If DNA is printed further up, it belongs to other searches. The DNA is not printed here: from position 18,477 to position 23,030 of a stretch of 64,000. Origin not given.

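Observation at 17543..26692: Compact operon: oversized plug-containing TBDR-like barrel + 1417-aa CTD-bearing protein + dedicated PorV-like barrel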

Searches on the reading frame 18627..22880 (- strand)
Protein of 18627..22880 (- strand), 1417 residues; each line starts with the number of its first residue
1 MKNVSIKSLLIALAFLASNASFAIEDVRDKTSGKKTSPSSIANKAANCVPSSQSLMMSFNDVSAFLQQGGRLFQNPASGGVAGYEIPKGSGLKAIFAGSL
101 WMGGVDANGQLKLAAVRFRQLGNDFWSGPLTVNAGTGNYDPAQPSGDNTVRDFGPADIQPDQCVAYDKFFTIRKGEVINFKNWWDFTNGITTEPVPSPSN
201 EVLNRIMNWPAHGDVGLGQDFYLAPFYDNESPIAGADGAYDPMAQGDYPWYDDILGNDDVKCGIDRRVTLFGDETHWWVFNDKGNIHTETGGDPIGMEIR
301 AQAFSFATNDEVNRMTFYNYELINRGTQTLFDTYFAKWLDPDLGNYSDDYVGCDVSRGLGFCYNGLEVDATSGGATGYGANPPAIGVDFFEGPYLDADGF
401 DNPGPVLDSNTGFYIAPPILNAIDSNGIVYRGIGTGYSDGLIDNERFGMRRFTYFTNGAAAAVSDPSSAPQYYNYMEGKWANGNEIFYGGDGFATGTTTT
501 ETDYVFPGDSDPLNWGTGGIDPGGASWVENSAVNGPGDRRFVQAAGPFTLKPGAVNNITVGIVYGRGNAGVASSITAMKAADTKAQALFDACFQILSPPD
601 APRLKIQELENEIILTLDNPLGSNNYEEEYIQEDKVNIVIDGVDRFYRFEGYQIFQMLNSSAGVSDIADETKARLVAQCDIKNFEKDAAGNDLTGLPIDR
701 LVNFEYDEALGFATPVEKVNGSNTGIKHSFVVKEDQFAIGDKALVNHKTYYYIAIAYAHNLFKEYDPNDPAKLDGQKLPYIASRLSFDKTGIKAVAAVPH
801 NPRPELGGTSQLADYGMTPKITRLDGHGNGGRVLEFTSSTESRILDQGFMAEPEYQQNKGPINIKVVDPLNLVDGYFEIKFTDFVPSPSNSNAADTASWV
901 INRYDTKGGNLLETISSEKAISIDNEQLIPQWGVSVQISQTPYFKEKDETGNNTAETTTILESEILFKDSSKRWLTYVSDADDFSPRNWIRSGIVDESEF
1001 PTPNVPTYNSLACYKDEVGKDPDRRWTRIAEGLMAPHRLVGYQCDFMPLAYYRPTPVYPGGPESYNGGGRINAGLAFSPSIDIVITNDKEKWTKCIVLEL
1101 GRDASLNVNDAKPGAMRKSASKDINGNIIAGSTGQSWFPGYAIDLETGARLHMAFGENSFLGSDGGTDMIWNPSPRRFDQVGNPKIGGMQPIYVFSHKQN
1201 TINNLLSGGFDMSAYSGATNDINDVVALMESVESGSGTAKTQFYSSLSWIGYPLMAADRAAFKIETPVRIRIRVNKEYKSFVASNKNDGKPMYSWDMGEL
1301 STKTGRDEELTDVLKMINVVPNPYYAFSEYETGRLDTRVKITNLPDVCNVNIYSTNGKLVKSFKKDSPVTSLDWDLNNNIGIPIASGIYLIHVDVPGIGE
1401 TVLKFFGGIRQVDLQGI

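Call 4: search_protein_families(library=pfam, proteins=[window:18627-22880:-], max_evalue=0.01)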
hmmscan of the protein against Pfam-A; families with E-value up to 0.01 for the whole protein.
window:18627-22880:- (1417 aa): 0 families

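Call 5: search_protein_families(library=ncbifam, proteins=[window:18627-22880:-], max_evalue=0.01)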
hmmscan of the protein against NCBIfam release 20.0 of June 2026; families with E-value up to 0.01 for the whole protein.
window:18627-22880:- (1417 aa): 2 families
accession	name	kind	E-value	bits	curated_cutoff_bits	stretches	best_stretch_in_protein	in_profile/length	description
NF052228.1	T9SS_PorZ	equivalog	1.3e-07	30.5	260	1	1286-1393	643-740/757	type IX secretion system anionic LPS delivery protein PorZ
TIGR04183.1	Por_Secre_tail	domain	0.00026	20.9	23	1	1339-1395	12-60/72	T9SS type A sorting domain-containing protein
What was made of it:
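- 18630..18950 (-): g2 CTD (aa 1311-1417), including a conserved roughly 10-residue tail after the last strand (family consensus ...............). TIGR04183 scores 20.9 bits and the PorZ tail 30.5 bits (call 5).
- On PorZ (NF052228) or PorU (NF033707): g2: Only the last roughly 100 residues match: 30.5 bits against a cut-off of 260 (call 5).
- Checked: The CTD is present but weak in this protein: TIGR04183 scores 20.9 bits against a cut-off of 23, and the PorZ C-terminus scores 30.5 bits (call 5).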

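Call 12: find_homologous_proteins(query=window:18627-22880:-)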
Query window:18627-22880:- (1417 aa): 5629 proteins with E <= 0.001 among 8000 candidates; the best 120 are listed.
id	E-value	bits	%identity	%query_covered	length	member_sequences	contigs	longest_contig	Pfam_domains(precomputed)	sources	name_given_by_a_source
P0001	0.0e+0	3306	100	100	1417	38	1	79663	-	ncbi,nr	ncbi:T9SS type A sorting domain-containing protein [Crocinitomicaceae bacterium]|nr:T9SS type A sort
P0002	0.0e+0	2534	77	100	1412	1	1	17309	-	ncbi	-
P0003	0.0e+0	2530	76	100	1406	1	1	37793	-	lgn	-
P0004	0.0e+0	2497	76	100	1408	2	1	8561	-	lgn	-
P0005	0.0e+0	2481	75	100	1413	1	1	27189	-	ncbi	-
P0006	0.0e+0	2469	75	100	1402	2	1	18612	-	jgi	jgi:hypothetical protein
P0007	0.0e+0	2455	74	100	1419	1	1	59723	-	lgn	-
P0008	0.0e+0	2431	73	100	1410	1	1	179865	-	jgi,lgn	jgi:hypothetical protein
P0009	0.0e+0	2363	73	100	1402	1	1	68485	-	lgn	-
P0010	0.0e+0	2219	66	100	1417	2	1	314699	-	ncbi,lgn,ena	ncbi:MAG: T9SS type A sorting domain-containing protein [Crocinitomicaceae bacterium]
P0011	0.0e+0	2212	66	100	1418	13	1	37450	-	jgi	-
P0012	0.0e+0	2135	66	100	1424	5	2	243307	-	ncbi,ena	-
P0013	0.0e+0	2002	62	100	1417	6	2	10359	-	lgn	-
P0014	0.0e+0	1995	63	98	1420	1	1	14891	-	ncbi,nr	ncbi:MAG: T9SS type A sorting domain-containing protein [Bacteroidetes bacterium]|nr:T9SS type A sor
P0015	0.0e+0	1983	61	100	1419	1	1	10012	-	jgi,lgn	-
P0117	0.0e+0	1886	60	100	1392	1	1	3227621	-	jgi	jgi:hypothetical protein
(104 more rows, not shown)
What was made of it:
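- On T9SS type-A CTD cargo: g2: NCBI names the identical protein a T9SS type A sorting domain protein (call 12).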

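Call 14: search_solved_structures(query=window:18627-22880:-, max_evalue=1)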
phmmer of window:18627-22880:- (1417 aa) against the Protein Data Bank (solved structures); distinct sequences matched with E-value up to 1: 0.

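Call 19: find_encoding_contigs(protein=P0117, flank=8000, max_places=2)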
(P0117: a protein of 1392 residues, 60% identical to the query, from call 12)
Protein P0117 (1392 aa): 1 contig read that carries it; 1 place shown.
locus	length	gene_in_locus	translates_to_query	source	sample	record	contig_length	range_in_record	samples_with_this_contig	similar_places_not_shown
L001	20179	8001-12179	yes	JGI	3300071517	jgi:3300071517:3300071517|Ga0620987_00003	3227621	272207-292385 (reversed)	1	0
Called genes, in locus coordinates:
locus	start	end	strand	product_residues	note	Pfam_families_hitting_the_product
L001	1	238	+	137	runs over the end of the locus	PF16022:DUF4783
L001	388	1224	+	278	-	PF02749:QRPTase_N, PF01729:QRPTase_C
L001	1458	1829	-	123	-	PF22827:GldL_N (weak)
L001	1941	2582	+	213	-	-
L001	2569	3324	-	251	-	PF01884:PcrB, PF00977:His_biosynth (weak)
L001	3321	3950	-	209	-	PF01648:ACPS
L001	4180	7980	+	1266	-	PF13620:CarboxypepD_reg, PF13715:CarbopepD_reg_2 (weak), PF07715:Plug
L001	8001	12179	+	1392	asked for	-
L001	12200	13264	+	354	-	PF19572:PorV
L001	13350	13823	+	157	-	PF03449:GreA_GreB_N, PF01272:GreA_GreB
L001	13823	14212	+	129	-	PF11969:DcpS_C, PF01230:HIT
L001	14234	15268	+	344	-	PF18911:PKD_4, PF00801:PKD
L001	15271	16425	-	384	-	PF01757:Acyl_transf_3 (weak), PF07786:HGSNAT_cat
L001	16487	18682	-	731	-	PF13414:TPR_11 (faint), PF13424:TPR_12 (faint), PF23914:TPR_CcmH_CycH (weak)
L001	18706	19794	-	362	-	PF11751:PorP_SprF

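Call 34: search_protein_representatives(protein=window:19281-22880:-)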
Query: 1200 residues. Proteins with E-value up to 0.001 (for the whole library): 7180; up to 1e-10: 5226; up to 1e-30: 1774. The best 150 are listed.
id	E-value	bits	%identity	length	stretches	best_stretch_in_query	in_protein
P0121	0.0e+00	1484.9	60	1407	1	8-1198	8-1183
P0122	0.0e+00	1437.3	60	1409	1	30-1196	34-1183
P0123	0.0e+00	1041.9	50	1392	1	43-1198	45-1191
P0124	5.3e-298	1008.0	49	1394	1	11-1198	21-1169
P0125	2.3e-289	979.3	47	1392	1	9-1197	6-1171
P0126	1.8e-270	916.8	48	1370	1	25-1179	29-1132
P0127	2.1e-264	896.6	48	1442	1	7-1197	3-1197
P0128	1.6e-260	883.8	48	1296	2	42-996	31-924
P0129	2.6e-258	876.5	48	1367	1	19-1198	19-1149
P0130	1.2e-255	867.6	45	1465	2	20-1126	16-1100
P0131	4.3e-252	855.9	46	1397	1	41-1197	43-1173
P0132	5.8e-250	848.8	48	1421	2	34-1001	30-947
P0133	2.4e-246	836.8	47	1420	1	2-1196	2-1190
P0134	8.0e-246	835.1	47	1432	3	643-1200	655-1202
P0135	1.1e-242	824.7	47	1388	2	42-634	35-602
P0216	1.6e-169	582.3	41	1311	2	446-1195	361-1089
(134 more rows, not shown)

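Call 36: find_related_loci(query=A1, collection=genome_contigs, flank=8000)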
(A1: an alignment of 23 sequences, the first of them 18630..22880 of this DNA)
Query A1 (1417 aa) in genome_contigs; peptide patterns used: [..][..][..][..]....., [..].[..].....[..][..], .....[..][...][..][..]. (x = any residue, [..] = any of these).
600 stretches matched a pattern (row limit reached: there are more); 580 encode a relative of the query (tblastn E <= 1e-3); the best 80 are kept; 80 distinct loci.
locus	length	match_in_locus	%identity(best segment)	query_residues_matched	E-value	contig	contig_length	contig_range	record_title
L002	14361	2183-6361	59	2-1417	0e+0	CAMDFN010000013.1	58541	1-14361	MAG: Chryseobacterium gleum isolate MoE-02may19-126 genome assembly, contig: MoE-02may19-C361, whole genome shotgun sequ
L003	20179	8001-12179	59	2-1417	0e+0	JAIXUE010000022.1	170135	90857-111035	MAG: Cryomorphaceae bacterium isolate D1_MAG_00008 pond_D1_MAG_00008_000000000002, whole genome shotgun sequence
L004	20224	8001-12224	59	1-1417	0e+0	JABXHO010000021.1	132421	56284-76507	MAG: Flavobacteriales bacterium isolate HF-Dia22 c_000000039720, whole genome shotgun sequence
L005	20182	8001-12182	58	6-1417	0e+0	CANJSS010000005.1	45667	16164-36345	MAG: Flavobacteriales bacterium isolate RH-23may17-180 genome assembly, contig: RH-23may17-C5531, whole genome shotgun s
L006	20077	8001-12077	60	42-1417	0e+0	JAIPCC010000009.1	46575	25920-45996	MAG: Crocinitomicaceae bacterium isolate Tobar2m-G23 Tobar2m-C549, whole genome shotgun sequence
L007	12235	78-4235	60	8-1417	0e+0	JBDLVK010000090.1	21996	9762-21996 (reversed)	MAG: Bacteroidota bacterium isolate littlewolfcreek_2019_sw_WHONDRS-S19S_0078_B_bin.43 scaffold_592375, whole genome sho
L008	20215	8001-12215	58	1-1417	0e+0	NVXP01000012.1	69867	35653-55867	MAG: Fluviicola sp. isolate NORP8 Contig_source1383C_1022, whole genome shotgun sequence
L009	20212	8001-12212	58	1-1417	0e+0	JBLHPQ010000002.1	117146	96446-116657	MAG: Flavobacteriaceae bacterium isolate 3300055526_67 Ga0535637_0000041, whole genome shotgun sequence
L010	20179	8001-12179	58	2-1417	0e+0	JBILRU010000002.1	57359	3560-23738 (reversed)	MAG: Crocinitomicaceae bacterium isolate ME2018-06-14_3300042564_group8_bin83 Rohwer_bin796_scaffold_317_c1, whole genom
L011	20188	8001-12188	58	1-1417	0e+0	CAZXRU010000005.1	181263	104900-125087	MAG TPA_asm: uncultured Fluviicola sp. isolate SRP220891_co3_295 genome assembly, contig: NODE_14_length_181263_cov_9.75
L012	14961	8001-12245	56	1-1417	0e+0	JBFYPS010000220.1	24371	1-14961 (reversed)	MAG: Crocinitomicaceae bacterium isolate PPR_0161 PPR_0161_bin.8.fa_k121_749789, whole genome shotgun sequence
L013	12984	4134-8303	59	1-1417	0e+0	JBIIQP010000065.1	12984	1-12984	MAG: Crocinitomicaceae bacterium isolate ME2003-07-23pf_3300044630_group2_bin137 Rohwer_bin677_scaffold_4450_c1, whole g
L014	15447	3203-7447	53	1-1417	0e+0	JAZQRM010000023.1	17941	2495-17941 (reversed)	MAG: Taishania sp. isolate T1900045231_TH20190001.MAGScoT_cleanbin_000004 SGB_5406_k141_734398, whole genome shotgun seq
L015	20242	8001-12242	52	1-1417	0e+0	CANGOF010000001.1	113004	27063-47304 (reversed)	MAG: Flavobacteriia bacterium isolate Jr-7aug17-230 genome assembly, contig: Jr-7aug17-C224, whole genome shotgun sequen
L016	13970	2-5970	54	7-1417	0e+0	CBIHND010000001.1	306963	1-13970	MAG TPA_asm: uncultured Fluviicola sp. isolate SRR18156186_binner123_Refined_29 genome assembly, contig: ERZ27336839.5,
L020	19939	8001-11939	50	43-1417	0e+0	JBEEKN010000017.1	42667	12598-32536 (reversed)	MAG: Bacteroidota bacterium isolate columbia_2019_sw_WHONDRS-S19S_0074_A_bin.21 scaffold_0000111, whole genome shotgun s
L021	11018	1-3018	58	391-1417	0e+0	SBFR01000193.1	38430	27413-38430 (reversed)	MAG: Bacteroidetes bacterium isolate M0103 scaffold_14_1, whole genome shotgun sequence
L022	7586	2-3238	56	308-1417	0e+0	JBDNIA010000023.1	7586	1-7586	MAG: Crocinitomicaceae bacterium isolate concoct.5.WLB k141_45891, whole genome shotgun sequence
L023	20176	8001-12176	45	1-1417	0e+0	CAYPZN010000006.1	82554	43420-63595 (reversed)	MAG TPA_asm: uncultured Crocinitomix sp. isolate SRP065251_co1_38 genome assembly, contig: NODE_106_length_82554_cov_4.8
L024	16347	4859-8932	50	30-1417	0e+0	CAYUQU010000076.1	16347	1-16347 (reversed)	MAG TPA_asm: uncultured Flavobacteriales bacterium isolate SRP220891_co3_617 genome assembly, contig: NODE_4850_length_1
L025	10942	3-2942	55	435-1417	0e+0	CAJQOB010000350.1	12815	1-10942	MAG: uncultured Flavobacteriales bacterium isolate 10_20180426_Bin_METABAT_33 genome assembly, contig: c_000023708226, w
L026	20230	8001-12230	44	2-1417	0e+0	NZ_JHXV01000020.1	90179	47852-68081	Crocinitomix catalasitica ATCC 23190 T367DRAFT_scaffold00017.17_C, whole genome shotgun sequence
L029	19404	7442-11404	47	7-1417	0e+0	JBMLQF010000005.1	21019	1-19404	MAG: Fluviicola sp. isolate LE_27163 NODE_3235_length_21019_cov_5.757107, whole genome shotgun sequence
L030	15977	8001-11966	43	40-1417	0e+0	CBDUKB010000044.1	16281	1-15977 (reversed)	MAG TPA_asm: uncultured Putridiphycobacter sp. isolate SRR22808121_concoct_96 genome assembly, contig: ERZ25043432.2291,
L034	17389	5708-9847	60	8-1417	0e+0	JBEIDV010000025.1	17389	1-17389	MAG: Crocinitomicaceae bacterium isolate Sample-101-S75-bin-48 Sample_101_S75-bin_48-k141_882284, whole genome shotgun s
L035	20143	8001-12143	41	1-1414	0e+0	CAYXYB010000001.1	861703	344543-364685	MAG TPA_asm: uncultured Lentimicrobiaceae bacterium isolate SRP263991_co5_611 genome assembly, contig: NODE_3_length_861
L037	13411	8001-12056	41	3-1414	0e+0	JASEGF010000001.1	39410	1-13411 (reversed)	MAG: Bacteroidales bacterium isolate Yes49-27 NODE_1_length_39410_cov_4.298056, whole genome shotgun sequence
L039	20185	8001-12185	54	10-1417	0e+0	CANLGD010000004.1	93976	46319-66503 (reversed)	MAG: Flavobacteriia bacterium isolate ZE-15may19-211 genome assembly, contig: ZE-15May19-c84, whole genome shotgun seque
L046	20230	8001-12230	40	1-1414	0e+0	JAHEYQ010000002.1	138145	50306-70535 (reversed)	MAG: Bacteroidales bacterium isolate nzgw131 NODE_74_length_138146_cov_4.523883, whole genome shotgun sequence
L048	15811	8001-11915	42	25-1414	0e+0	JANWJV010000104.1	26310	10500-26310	MAG: Bacteroidia bacterium isolate CRAIB_MAG76 c_000000058443, whole genome shotgun sequence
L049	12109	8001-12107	41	7-1395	0e+0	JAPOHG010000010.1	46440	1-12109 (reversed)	MAG: bacterium isolate bin3 NODE_10_length_46440_cov_5.471583, whole genome shotgun sequence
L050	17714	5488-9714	53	1-1417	0e+0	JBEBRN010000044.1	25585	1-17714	MAG: Taishania pollutisoli isolate T2.bin.118 NODE_6235_length_25585_cov_134.902076, whole genome shotgun sequence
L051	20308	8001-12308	39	1-1417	0e+0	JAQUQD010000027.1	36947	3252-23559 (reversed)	MAG: Bacteroidales bacterium isolate STD1_41 NODE_2200_length_36947_cov_4.289680_Sandtown_D1, whole genome shotgun seque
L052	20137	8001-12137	39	1-1417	0e+0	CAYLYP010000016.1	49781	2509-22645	MAG TPA_asm: uncultured Bacteroidales bacterium isolate SRP192927_co6_526 genome assembly, contig: NODE_964_length_49781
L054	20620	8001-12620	37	1-1414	0e+0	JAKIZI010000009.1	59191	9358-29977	MAG: Bacteroidetes bacterium isolate UR.bin43 NODE_9_length_59191_cov_7.428460, whole genome shotgun sequence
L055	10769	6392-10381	55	35-1417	0e+0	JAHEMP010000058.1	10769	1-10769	MAG: Crocinitomicaceae bacterium isolate Ww76 NODE_14255_length_10769_cov_3.148385, whole genome shotgun sequence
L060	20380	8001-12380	40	1-1415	0e+0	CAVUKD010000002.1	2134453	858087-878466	MAG: uncultured Cryomorphaceae bacterium isolate MFD01721.bin.1.2 genome assembly, contig: contig_14028, whole genome sh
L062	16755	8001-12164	45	1-1417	0e+0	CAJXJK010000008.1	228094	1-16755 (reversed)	MAG TPA_asm: uncultured Flavobacteriales bacterium isolate SRR3646399_bin.2_MetaBAT_v2.12.1_MAG genome assembly, contig:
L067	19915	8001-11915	41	4-1416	0e+0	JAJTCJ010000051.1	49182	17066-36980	MAG: Bacteroidetes bacterium isolate C_No_T20_B_bin.80 scaffold_2163, whole genome shotgun sequence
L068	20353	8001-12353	38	2-1414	0e+0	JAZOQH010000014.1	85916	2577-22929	MAG: Bacteroidales bacterium isolate T1900045569_YK20190263.MAGScoT_cleanbin_000009 SGB_7960_k141_2595962, whole genome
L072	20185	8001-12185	39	2-1415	0e+0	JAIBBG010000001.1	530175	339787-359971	MAG: Flavobacteriales bacterium isolate SSF44 NODE_59_length_530175_cov_22.512874, whole genome shotgun sequence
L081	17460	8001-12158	39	5-1414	0e+0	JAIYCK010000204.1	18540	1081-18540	MAG: Flavobacteriales bacterium isolate E1_MAG_00075 pond_E1_MAG_00075_000000000179, whole genome shotgun sequence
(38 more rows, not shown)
